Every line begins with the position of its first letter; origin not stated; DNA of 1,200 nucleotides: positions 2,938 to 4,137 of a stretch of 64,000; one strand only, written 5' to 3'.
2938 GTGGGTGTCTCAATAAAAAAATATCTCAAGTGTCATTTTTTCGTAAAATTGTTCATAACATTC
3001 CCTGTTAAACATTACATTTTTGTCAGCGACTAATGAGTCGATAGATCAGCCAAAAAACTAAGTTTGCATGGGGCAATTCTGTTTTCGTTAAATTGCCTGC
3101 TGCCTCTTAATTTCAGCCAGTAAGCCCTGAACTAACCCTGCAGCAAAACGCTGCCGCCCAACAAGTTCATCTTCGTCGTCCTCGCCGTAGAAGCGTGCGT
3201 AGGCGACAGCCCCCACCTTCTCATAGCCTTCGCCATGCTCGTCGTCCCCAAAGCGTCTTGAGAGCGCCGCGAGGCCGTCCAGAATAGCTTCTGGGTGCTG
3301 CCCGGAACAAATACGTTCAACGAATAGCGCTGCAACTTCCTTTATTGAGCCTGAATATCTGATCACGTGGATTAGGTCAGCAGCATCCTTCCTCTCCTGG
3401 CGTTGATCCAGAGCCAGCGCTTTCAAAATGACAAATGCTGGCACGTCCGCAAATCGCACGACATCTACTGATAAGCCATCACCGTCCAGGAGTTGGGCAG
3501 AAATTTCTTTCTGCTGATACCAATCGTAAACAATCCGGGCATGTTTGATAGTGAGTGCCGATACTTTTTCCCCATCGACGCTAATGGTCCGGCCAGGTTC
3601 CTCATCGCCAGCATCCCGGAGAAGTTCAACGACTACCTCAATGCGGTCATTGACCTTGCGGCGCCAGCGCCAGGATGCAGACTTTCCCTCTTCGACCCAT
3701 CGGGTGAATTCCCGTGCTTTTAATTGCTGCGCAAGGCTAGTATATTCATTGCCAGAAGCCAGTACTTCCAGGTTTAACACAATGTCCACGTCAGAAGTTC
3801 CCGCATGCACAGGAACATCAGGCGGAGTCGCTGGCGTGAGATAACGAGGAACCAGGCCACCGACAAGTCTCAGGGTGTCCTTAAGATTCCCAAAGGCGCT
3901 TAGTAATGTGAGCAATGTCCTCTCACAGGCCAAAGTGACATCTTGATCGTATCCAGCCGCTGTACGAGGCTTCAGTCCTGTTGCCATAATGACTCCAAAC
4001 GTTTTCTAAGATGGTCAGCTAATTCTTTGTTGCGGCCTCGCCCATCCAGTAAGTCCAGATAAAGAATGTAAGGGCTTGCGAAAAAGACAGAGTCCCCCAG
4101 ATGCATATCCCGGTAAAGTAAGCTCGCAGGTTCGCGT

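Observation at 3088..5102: AbiE-like (type IV TA / abortive infection) module with a 376-aa extended antitoxin carrying a PD-(D/E)xK-like N-domain, inserted at the ssb-yjcB island hotspot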

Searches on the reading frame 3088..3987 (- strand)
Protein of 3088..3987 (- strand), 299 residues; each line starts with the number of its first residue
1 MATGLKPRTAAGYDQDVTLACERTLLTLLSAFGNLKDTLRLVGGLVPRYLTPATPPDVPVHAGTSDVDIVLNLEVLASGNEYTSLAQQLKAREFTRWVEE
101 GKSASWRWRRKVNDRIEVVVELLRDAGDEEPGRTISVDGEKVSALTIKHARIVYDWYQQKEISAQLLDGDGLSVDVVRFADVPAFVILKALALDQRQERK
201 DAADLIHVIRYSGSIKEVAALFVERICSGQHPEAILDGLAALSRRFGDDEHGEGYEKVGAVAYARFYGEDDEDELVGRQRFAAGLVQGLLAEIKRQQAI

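Call 3: search_protein_families(library=pfam, proteins=[window:3088-3987:-], max_evalue=1)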
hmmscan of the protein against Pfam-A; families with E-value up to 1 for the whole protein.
window:3088-3987:- (299 aa): 1 family
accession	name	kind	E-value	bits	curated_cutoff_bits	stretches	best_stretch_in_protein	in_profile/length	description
PF08843.17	AbiEii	-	0.099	13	22.5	1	176-255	132-216/238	Nucleotidyl transferase AbiEii toxin, Type IV TA system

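Call 4: search_protein_families(library=padloc, proteins=[window:3088-3987:-], max_evalue=1)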
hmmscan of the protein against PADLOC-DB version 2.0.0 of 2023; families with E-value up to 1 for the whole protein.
window:3088-3987:- (299 aa): 0 families

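Call 5: search_protein_families(library=ncbifam, proteins=[window:3088-3987:-], max_evalue=1)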
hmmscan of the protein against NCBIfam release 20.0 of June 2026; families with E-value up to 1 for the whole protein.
window:3088-3987:- (299 aa): 0 families

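Call 7: search_solved_structures(query=window:3088-3987:-, max_evalue=10)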
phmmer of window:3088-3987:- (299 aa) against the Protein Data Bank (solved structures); distinct sequences matched with E-value up to 10: 1.
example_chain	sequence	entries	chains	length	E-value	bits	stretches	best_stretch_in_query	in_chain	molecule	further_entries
8f5o_E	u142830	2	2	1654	1.1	11.6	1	240-286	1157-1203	WD_REPEATS_REGION domain-containing protein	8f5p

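Call 9: find_homologous_proteins(query=window:3088-3987:-)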
Query window:3088-3987:- (299 aa): 534 proteins with E <= 0.001 among 6343 candidates; the best 120 are listed.
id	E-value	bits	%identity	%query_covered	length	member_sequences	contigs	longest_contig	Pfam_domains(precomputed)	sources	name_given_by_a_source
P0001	1.7e-191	653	99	100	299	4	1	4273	-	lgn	-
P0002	6.2e-183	624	95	100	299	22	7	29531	-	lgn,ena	-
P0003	7.6e-183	624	96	100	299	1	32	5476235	-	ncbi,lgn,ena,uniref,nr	ncbi:hypothetical protein ACRAOD_24180 [Raoultella ornithinolytica]|uniref:hypothetical protein n=1 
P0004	1.2e-174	597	90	100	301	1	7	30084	-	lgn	-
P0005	1.9e-174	597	90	100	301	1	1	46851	-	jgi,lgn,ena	-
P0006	8.6e-172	588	89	100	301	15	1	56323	-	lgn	-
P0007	1.2e-171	588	89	100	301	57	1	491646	-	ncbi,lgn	-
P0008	3.2e-170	583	88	100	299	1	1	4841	-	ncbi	-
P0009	6.1e-170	582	89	100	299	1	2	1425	-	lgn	-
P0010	4.5e-169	579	89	100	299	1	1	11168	-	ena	-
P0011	2.8e-168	576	88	99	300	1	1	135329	-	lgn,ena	-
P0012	2.9e-167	573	87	99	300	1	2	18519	-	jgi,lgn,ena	-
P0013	3.6e-167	573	87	100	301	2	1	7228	-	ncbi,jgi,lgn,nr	ncbi:MAG: hypothetical protein LBF06_10030 [Pseudomonas sp.]|jgi:hypothetical protein|nr:hypothetica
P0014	5.6e-167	572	87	99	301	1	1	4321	-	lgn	-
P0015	6.3e-167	572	86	99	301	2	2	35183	-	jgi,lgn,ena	-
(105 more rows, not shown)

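Call 11: find_encoding_contigs(protein=window:3088-3987:-, flank=8000, max_places=6)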
Protein window:3088-3987:- (299 aa): 2 contigs read that carry it; 2 places shown.
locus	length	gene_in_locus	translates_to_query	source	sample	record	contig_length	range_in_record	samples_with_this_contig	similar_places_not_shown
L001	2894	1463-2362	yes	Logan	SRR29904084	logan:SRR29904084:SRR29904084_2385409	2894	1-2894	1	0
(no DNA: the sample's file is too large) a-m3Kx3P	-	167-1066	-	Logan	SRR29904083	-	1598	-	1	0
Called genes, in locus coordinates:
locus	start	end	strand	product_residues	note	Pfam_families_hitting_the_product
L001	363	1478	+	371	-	PF09952:AbiEi_2 (weak)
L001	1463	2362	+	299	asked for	-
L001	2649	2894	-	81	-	?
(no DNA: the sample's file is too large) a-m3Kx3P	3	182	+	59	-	?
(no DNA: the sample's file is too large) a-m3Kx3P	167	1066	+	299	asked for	-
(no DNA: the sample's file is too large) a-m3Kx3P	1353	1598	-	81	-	?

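Call 12: find_encoding_contigs(protein=P0003, flank=8000, max_places=6)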
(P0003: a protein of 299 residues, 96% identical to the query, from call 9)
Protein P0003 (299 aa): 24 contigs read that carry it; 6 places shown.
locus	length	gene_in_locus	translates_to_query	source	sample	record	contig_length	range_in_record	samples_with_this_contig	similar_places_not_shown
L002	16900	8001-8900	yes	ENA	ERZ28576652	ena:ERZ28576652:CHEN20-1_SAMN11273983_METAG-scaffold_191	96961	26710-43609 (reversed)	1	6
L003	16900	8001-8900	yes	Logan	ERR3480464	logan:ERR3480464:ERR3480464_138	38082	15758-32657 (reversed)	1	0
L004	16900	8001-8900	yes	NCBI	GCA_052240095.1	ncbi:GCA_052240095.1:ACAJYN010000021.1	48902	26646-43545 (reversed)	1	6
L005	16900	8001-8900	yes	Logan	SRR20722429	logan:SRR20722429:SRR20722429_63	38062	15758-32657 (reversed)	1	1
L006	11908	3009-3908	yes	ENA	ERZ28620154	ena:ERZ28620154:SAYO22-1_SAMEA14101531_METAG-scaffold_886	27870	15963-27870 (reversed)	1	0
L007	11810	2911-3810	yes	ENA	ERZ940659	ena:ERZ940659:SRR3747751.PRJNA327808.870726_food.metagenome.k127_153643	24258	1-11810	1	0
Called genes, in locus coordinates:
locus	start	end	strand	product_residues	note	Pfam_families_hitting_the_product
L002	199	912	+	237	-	PF03767:Acid_phosphat_B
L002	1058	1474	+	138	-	PF01894:YjbQ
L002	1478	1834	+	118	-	PF04237:YjbR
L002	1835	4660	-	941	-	PF02463:SMC_N (faint), PF03193:RsgA_GTPase (faint), PF13191:AAA_16 (faint), PF13555:AAA_29 (faint), PF20703:nSTAND1 (faint), PF17760:UvrA_inter, PF17755:UvrA_DNA-bind, PF00005:ABC_tran (weak), +1 more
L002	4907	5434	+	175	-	PF00436:SSB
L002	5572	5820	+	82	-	-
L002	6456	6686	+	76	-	PF13683:rve_3, PF13333:rve_2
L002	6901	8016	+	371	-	PF09952:AbiEi_2 (weak)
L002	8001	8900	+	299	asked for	-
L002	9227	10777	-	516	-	PF00497:SBP_bac_3, PF01464:SLT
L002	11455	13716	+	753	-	PF07715:Plug, PF00593:TonB_dep_Rec_b-barrel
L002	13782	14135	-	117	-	PF00165:HTH_AraC (weak), PF12833:HTH_18, PF00165:HTH_AraC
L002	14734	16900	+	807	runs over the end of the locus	PF07244:POTRA, PF01103:Omp85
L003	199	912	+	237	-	PF03767:Acid_phosphat_B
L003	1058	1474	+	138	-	PF01894:YjbQ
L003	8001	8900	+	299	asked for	-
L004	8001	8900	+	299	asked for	-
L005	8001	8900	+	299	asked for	-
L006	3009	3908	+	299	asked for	-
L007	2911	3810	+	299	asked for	-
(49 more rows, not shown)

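Call 17: search_solved_structures(query=A1, max_evalue=10, show_alignments=3)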
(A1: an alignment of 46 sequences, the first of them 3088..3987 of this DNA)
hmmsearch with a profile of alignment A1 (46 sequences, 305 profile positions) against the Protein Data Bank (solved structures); distinct sequences matched with E-value up to 10: 3.
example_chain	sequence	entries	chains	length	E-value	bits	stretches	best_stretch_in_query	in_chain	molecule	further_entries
3qm5_A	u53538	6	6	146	0.12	14.8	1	29-133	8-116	Myoglobin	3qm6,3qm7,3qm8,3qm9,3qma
2nrl_A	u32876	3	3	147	0.13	14.8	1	29-133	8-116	Myoglobin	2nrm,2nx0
9phh_A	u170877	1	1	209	0.93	11.9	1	92-130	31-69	Tubulin polyglutamylase TTLL5, Isoform 6 of X-linked retinitis pigmentosa GTPase regulator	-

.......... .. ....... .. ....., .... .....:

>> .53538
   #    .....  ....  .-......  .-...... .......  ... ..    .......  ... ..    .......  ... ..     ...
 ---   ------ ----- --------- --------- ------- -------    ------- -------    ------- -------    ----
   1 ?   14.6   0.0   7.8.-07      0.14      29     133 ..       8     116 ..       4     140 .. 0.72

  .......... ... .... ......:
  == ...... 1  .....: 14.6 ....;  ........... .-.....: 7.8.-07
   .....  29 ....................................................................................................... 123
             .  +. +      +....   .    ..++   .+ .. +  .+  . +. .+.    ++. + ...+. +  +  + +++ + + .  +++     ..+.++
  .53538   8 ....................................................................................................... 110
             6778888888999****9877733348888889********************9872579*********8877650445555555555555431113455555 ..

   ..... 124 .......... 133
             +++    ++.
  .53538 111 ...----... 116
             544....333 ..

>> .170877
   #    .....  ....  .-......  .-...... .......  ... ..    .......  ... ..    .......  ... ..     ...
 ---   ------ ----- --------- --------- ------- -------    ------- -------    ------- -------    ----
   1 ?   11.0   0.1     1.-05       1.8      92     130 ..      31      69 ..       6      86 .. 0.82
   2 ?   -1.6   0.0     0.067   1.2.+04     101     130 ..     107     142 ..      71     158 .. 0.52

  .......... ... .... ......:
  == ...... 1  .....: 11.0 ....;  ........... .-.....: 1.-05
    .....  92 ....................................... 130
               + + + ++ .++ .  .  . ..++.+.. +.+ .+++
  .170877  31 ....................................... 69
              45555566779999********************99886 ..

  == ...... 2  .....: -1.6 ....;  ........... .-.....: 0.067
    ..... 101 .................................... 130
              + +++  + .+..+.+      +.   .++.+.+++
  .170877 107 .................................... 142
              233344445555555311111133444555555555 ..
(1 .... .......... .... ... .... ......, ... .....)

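Call 18: search_protein_families(library=pfam, alignment_id=A1, max_evalue=1)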
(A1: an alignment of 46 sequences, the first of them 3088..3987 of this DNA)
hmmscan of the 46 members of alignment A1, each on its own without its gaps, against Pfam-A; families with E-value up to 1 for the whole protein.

A. member 1, window:3088-3987:- (299 aa): 1 family
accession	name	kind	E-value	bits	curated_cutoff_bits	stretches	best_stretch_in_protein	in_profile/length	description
PF08843.17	AbiEii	-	0.099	13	22.5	1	176-255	132-216/238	Nucleotidyl transferase AbiEii toxin, Type IV TA system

B. families by the number of members that match (of 46 scanned): 14 families
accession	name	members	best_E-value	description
PF08843.17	AbiEii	21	0.00054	Nucleotidyl transferase AbiEii toxin, Type IV TA system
PF10250.15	O-FucT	4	0.18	GDP-fucose protein O-fucosyltransferase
PF17760.6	UvrA_inter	2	0.058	UvrA interaction domain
PF22615.1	IPMS_D2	2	0.063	Alpha-isopropylmalate synthase, post-catalytic domain-like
PF13466.11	STAS_2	1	0.028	STAS domain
PF09864.15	MliC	1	0.03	Membrane-bound lysozyme-inhibitor of c-type lysozyme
PF10620.15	MdcG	1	0.078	Phosphoribosyl-dephospho-CoA transferase MdcG C-terminal domain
PF25004.1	DUF7782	1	0.1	Domain of unknown function (DUF7782)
PF25064.1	ARM_TT21_5th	1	0.17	TT21 fifth ARM repeats domain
PF19081.6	Ig_7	1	0.18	Ig-like domain CHU_C associated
PF20075.5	DUF6471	1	0.18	Domain of unknown function (DUF6471)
PF07411.17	DUF1508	1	0.18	Domain of unknown function (DUF1508)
PF06120.16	Phage_HK97_TLTM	1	0.2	Tail length tape measure protein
PF07087.16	DUF1353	1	0.3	Protein of unknown function (DUF1353)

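Call 21: predict_structure(alignment_id=A1)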
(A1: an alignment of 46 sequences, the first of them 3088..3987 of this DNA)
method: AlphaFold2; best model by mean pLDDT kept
length: 299 residues; sequences in the alignment: 46
mean_pLDDT: 84.6   pTM: 0.87
mean pLDDT of the five models: 84.6, 84.5, 83.6, 80.6, 75.7
residues with pLDDT >= 90: 147; 70-90: 102; 50-70: 34; < 50: 16
segments of 3 or more residues with pLDDT < 50: 1-13, 60-62
pLDDT, mean of each block of 10 residues (from residue 1): 32 65 90 83 89 70 65 64 76 82 72 85 85 74 83 95 92 94 98 90 94 97 98 98 98 97 84 92 99 98
secondary structure, 60 per line:
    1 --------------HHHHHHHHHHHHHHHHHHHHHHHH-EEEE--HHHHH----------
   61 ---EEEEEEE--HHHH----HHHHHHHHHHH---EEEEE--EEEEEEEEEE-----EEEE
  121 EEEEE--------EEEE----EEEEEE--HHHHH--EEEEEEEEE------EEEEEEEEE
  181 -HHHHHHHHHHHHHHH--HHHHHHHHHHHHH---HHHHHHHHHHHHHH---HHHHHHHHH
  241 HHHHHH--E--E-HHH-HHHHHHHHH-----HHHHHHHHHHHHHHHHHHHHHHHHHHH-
elements in order: H15-38 E40-43 H46-50 E64-70 H73-76 H81-91 E95-99 E102-111 E117-125 E134-137 E142-147 H150-154 E157-165 E172-180 H182-196 H199-211 H215-228 H232-246 H258-266 H272-298

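Call 25: find_related_loci(query=A1, collection=genome_contigs, flank=8000)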
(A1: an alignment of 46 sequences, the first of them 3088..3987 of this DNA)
Query A1 (299 aa) in genome_contigs; peptide patterns used: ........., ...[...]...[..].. (x = any residue, [..] = any of these).
124 stretches matched a pattern; 84 encode a relative of the query (tblastn E <= 1e-3); the best 80 are kept; 80 distinct loci.
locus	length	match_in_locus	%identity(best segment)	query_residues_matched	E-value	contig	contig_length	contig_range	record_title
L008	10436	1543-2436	95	1-298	0e+0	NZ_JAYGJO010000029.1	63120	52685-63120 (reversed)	Acerihabitans sp. TG2 29, whole genome shotgun sequence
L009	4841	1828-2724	88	1-299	2e-180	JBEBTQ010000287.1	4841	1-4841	MAG: Advenella kashmirensis isolate T2.bin.186 NODE_61902_length_4841_cov_4.891559, whole genome shotgun sequence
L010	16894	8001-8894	87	1-298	1e-172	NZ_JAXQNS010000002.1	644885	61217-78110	Pseudomonas sp. RP23018S RP23018S_contig_2, whole genome shotgun sequence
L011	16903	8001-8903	88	1-299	1e-171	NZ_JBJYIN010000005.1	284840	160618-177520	Pectobacterium sp. B1J-3 Scaffold5, whole genome shotgun sequence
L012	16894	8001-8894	87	1-298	3e-165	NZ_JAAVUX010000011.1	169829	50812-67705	Pseudomonas sp. dw_358 11, whole genome shotgun sequence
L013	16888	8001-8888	81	1-296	3e-160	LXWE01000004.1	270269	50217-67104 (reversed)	Alteromonadaceae bacterium XY-R5 NODE_4, whole genome shotgun sequence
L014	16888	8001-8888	77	1-296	1e-153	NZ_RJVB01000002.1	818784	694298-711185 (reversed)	Erwinia sp. JUb26 Ga0304838_102, whole genome shotgun sequence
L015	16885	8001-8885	75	1-296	4e-146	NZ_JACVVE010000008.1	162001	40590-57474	Pseudomonas sp. S31 NODE_8_length_162001_cov_39.718253, whole genome shotgun sequence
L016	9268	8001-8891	74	1-298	2e-138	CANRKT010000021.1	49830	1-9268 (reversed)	MAG: uncultured Enterobacteriaceae bacterium isolate Lapin-020__bin56 genome assembly, contig: Lapin-020__NODE_678_lengt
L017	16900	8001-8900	66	1-298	2e-129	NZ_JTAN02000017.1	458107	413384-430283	Burkholderia sp. USMB20 PL79_2_10, whole genome shotgun sequence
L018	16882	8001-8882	66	1-293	2e-127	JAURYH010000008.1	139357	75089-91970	MAG: Hydrogenophaga sp. isolate E2_concoct.bin.37_sub E2_k141_51869, whole genome shotgun sequence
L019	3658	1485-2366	65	1-293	2e-128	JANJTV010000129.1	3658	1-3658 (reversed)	MAG: Anaerolineales bacterium isolate RX2_metabat.bin.56 RX2_k141_152489, whole genome shotgun sequence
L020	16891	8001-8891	64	3-298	9e-124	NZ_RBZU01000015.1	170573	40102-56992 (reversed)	Pararobbsia silviterrae strain DHC34 scaffold15, whole genome shotgun sequence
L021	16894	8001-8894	79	1-298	1e-155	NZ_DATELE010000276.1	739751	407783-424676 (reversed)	MAG: Pseudomonas sp. isolate SMAG_U8908 k141_1213278, whole genome shotgun sequence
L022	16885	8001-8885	65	4-294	3e-121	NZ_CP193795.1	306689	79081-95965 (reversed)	Cupriavidus sp. TMH.W2 plasmid pTMH.W2_2, complete sequence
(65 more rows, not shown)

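Call 57: search_dna_similar(query=window:3088-3987:-, collection=plasmids, mode=protein, max_rows=25, rows=spread)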
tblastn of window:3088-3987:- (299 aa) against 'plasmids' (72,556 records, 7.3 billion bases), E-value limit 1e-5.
Records with a match: 112; places in all: 113; records where one place covers at least 80% of the query: 75.
Best place of each record, by identity: 80-90% 1; 60-80% 6; <60% 105.
By first word of the organism name: Rhizobium 33; Ralstonia 26; Agrobacterium 7; Sphingomonas 4; Klebsiella 3; Shinella 3; Delftia 2; Variovorax 2; Roseivivax 2; Novosphingobium 2; and 25 more.
By predicted mobility (MOB-suite, as given by PLSDB): non-mobilizable 53; conjugative 46; mobilizable 13.
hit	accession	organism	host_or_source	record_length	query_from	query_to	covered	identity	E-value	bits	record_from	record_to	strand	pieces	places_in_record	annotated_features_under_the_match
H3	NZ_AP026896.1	Aeromonas caviae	Microbe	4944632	1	299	100%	86.0%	5e-165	514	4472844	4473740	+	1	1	none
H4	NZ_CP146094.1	Ralstonia sp. RRA.1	pure culture,Cupriavidus necator ...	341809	3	294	98%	63.6%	7e-120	385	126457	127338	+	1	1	hypothetical protein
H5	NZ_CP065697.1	Delftia acidovorans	-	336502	6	298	98%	43.3%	2e-60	214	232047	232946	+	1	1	nucleotidyl transferase AbiEii/AbiGii toxin family protein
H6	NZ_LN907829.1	Duffyella gerundensis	-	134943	38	297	87%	47.0%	5e-63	222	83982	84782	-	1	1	hypothetical protein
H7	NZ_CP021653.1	Ralstonia solanacearum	Solanum lycopersicum,Tomato with ...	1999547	6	295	97%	41.7%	4e-60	213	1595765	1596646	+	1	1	none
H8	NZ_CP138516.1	Variovorax paradoxus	Legume root,PacBio whole genome assembly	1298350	10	286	93%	43.2%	6e-59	210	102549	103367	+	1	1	none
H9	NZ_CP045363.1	Roseivivax sp. THAF40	pure culture,Surface of a polyethylene ...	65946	6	287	94%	41.5%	9e-59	209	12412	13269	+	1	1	nucleotidyl transferase AbiEii/AbiGii toxin family protein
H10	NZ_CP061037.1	Sphingomonas aliaeris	whole organism,Pork steak,pork steak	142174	6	266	87%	43.9%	6e-58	207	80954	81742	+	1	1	antitoxin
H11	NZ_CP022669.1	Rhizobium leguminosarum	single cell,root nodules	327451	6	299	98%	38.7%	3e-49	182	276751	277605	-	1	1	hypothetical protein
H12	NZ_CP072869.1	Rhizobium sp. NLR16a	lentil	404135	6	293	96%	38.7%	2e-49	182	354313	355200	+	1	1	antitoxin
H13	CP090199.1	Rhizobium leguminosarum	Trifolium ambiguum,Cell culture,nodule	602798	6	280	92%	39.4%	2e-48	180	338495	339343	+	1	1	antitoxin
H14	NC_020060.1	Rhizobium tropici CIAT 899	Phaseolus vulgaris root nodule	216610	6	280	92%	38.7%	1e-50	186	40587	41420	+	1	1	hypothetical protein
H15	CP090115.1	Rhizobium leguminosarum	Trifolium ambiguum,Cell culture,Plant ...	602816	6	224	73%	40.1%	4e-42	161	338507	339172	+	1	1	none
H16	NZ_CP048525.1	Agrobacterium tumefaciens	walnut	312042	7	271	89%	28.8%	2e-9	66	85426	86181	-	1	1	nucleotidyl transferase AbiEii/AbiGii toxin family protein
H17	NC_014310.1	Ralstonia solanacearum PSI07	-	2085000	7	271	89%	26.0%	4e-9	65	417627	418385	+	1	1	none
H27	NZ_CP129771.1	Klebsiella pneumoniae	Homo sapiens,whole organism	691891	32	210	60%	24.1%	9e-6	55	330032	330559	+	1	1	nucleotidyl transferase AbiEii/AbiGii toxin family protein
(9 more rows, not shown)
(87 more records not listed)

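Call 58: search_dna_similar(query=window:3088-3987:-, collection=phages, mode=protein, max_rows=15)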
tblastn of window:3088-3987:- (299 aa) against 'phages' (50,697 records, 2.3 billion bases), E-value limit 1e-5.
No match.

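Call 59: get_annotated_region(hit=H5, flank=3000)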
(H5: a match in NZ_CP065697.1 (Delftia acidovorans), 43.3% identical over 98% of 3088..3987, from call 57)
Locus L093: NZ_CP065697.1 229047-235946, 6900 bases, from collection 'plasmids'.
description: Delftia acidovorans strain FDAARGOS_891 plasmid unnamed2
organism: Delftia acidovorans (NCBI taxid 80866)
taxonomy: Bacteria; Pseudomonadota; Betaproteobacteria; Burkholderiales; Comamonadaceae; Delftia; Delftia acidovorans
host: -; source: -; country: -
typing (MOB-suite, as given by PLSDB): conjugative; replicon rep_cluster_2238; relaxase MOBP; mating-pair formation MPF_T
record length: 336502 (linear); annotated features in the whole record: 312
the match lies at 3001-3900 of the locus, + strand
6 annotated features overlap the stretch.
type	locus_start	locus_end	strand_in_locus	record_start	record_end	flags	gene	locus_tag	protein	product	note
CDS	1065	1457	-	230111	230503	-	-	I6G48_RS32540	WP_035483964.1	hypothetical protein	-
CDS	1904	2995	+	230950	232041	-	-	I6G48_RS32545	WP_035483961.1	hypothetical protein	-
CDS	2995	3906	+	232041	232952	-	-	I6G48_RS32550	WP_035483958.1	nucleotidyl transferase AbiEii/AbiGii toxin family protein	-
CDS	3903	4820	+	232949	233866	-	-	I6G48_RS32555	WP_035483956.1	restriction endonuclease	GO:0009307 - DNA restriction-modification system [Evidence IEA]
CDS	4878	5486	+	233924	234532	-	-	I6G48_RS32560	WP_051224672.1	poly-gamma-glutamate hydrolase family protein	-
CDS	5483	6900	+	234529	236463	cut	qatA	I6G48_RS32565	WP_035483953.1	Qat anti-phage system ATPase QatA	GO:0051607 - defense response to virus [Evidence IEA]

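Call 60: get_annotated_region(hit=H9, flank=3000)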
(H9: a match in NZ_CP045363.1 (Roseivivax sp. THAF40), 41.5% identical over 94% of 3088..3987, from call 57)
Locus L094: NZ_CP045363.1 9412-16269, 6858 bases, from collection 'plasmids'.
description: Roseivivax sp. THAF40 plasmid pTHAF40_c, complete sequence
organism: Roseivivax sp. THAF40 (NCBI taxid 2587858)
taxonomy: Bacteria; Pseudomonadota; Alphaproteobacteria; Rhodobacterales; Roseobacteraceae; Roseivivax; Roseivivax sp. THAF40
host: -; source: pure culture,Surface of a polyethylene microplastic particle present in tank 6 of a marine aquarium ...; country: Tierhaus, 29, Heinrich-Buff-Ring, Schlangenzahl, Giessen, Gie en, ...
typing (MOB-suite, as given by PLSDB): mobilizable; replicon rep_cluster_305,rep_cluster_392; relaxase MOBP
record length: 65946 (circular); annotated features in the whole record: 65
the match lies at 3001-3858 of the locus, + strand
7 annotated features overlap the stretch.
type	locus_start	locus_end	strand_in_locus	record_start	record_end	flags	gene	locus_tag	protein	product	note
CDS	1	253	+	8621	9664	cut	-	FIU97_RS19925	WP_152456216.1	ParB N-terminal domain-containing protein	-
CDS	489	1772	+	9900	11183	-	repC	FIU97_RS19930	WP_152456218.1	plasmid replication protein RepC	-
CDS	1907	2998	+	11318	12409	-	-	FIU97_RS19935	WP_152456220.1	MarR family transcriptional regulator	GO:0006355 - regulation of DNA-templated transcription [Evidence IEA]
CDS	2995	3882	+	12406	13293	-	-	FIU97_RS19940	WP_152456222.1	nucleotidyl transferase AbiEii/AbiGii toxin family protein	-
CDS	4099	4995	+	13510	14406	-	-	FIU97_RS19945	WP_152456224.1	zincin-like metallopeptidase domain-containing protein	-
CDS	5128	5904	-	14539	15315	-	-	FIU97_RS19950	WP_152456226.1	AbiJ-NTD4 domain-containing protein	-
CDS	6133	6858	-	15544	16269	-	-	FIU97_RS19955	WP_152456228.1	hypothetical protein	-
